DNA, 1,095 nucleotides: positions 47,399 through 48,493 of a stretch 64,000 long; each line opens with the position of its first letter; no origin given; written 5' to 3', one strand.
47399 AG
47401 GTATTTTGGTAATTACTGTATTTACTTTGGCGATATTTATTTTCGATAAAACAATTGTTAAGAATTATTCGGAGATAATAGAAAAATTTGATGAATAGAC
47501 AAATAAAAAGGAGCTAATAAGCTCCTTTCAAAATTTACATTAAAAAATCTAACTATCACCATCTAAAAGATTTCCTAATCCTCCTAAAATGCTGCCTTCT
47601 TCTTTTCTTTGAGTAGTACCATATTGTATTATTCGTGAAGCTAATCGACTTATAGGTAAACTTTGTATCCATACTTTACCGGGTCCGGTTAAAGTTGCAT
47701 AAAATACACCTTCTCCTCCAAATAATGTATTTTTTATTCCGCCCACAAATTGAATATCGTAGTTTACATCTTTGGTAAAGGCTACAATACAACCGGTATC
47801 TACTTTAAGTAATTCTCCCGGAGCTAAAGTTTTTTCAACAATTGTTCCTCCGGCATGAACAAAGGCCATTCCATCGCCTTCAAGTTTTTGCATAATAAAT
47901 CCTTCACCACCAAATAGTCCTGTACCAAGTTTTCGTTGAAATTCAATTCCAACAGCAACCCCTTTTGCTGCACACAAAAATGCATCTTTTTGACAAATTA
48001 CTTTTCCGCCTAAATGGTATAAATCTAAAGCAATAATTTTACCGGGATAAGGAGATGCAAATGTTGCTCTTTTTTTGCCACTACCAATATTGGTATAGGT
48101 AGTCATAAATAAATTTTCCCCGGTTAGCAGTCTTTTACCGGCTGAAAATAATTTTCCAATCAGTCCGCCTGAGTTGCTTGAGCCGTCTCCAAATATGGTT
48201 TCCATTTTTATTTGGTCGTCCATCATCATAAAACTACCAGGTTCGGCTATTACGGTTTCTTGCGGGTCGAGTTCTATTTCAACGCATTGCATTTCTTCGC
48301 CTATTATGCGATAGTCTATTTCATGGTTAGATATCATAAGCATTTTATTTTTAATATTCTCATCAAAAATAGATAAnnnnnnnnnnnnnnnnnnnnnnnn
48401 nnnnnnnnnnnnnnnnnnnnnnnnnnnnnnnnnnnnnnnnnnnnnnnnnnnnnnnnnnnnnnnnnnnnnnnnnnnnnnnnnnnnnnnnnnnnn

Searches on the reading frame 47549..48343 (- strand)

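Call 47: search_protein_families(library=pfam, proteins=[window:47549-48343:-], max_evalue=0.0001)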
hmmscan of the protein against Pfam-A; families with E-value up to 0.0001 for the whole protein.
window:47549-48343:- (264 aa): 1 family
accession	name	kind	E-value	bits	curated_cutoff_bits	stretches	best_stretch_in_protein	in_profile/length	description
PF01987.23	AIM24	-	1.6e-75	253.8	25.7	1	11-229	1-205/205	Mitochondrial biogenesis AIM24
